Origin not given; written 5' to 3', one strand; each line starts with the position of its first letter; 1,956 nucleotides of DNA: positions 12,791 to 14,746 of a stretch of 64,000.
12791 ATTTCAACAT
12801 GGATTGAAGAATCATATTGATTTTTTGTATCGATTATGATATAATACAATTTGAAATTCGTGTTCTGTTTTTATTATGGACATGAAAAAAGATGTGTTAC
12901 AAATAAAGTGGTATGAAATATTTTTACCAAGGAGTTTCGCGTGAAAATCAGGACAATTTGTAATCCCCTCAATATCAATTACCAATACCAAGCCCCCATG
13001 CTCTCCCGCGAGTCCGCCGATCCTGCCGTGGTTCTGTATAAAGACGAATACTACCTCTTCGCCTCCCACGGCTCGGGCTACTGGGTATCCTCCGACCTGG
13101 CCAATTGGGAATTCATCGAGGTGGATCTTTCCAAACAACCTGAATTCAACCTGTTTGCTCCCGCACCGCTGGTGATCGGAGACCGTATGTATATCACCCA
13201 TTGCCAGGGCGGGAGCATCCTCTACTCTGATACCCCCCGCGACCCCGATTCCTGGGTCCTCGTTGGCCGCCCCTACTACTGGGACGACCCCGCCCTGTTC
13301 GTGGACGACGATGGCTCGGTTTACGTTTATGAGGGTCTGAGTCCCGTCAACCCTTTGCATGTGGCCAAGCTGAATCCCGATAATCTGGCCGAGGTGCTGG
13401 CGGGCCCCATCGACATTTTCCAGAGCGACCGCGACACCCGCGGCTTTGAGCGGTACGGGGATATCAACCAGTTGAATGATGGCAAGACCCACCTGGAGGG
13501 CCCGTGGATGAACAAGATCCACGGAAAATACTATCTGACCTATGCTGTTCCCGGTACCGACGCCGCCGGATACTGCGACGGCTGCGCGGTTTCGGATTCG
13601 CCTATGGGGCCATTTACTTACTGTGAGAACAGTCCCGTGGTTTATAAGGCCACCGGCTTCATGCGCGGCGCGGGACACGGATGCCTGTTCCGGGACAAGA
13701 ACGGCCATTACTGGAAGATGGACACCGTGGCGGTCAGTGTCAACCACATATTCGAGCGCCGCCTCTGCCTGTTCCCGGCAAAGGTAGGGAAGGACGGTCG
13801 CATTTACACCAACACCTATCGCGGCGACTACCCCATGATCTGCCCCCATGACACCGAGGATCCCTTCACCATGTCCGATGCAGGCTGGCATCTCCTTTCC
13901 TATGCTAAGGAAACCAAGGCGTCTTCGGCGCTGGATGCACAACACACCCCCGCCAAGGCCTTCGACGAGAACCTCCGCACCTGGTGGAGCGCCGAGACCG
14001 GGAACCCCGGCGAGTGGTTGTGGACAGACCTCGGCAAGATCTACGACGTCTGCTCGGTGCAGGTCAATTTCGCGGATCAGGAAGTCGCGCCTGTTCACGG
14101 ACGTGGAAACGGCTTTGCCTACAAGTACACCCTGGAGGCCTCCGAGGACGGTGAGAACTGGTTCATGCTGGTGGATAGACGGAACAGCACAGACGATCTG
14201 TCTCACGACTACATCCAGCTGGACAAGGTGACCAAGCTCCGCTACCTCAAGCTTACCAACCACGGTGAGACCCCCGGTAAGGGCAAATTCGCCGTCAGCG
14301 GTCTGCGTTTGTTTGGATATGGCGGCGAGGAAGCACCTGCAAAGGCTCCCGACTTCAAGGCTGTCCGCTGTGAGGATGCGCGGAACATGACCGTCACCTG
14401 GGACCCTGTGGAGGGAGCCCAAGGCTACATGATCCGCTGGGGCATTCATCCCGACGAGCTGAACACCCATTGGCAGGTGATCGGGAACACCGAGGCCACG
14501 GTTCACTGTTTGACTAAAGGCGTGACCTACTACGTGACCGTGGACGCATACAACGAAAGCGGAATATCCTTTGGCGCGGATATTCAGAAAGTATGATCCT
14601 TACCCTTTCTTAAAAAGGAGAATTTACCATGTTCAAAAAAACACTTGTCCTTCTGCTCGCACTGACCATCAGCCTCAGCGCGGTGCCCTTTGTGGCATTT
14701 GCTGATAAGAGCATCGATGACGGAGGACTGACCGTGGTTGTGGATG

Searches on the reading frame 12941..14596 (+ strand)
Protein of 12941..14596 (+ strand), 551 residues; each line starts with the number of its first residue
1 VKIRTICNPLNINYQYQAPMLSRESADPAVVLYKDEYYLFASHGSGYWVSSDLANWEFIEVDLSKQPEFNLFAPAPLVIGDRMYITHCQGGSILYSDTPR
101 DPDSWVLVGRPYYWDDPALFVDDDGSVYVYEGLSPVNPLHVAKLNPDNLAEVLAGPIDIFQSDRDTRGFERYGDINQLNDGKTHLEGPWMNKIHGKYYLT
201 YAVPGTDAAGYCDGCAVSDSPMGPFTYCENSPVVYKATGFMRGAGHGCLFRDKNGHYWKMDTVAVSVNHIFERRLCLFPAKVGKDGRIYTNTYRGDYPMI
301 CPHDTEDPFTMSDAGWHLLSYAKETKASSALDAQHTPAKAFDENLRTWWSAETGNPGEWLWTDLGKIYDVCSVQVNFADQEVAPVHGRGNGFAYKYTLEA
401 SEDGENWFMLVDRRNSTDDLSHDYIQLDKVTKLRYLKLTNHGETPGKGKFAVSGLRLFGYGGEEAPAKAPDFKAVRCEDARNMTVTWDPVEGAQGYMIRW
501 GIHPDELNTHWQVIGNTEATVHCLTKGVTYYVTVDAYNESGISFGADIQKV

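Call 65: search_protein_families(library=pfam, proteins=[window:12941-14596:+])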
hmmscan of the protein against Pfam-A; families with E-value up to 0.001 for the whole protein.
window:12941-14596:+ (551 aa): 4 families
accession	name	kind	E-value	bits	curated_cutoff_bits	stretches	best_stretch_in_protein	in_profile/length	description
PF04616.20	Glyco_hydro_43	-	2.3e-25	89.9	32.2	1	16-286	1-286/288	Glycosyl hydrolases family 43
PF00754.31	F5_F8_type_C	-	1e-18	68.1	28.2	1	325-444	2-116/127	F5/8 type C domain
PF22633.2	F5_F8_type_C_2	-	3e-11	44.2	27.8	1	339-438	1-91/91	NedA-like, galactose-binding domain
PF00041.27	fn3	-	1.7e-05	25.4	25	1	479-543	12-75/84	Fibronectin type III domain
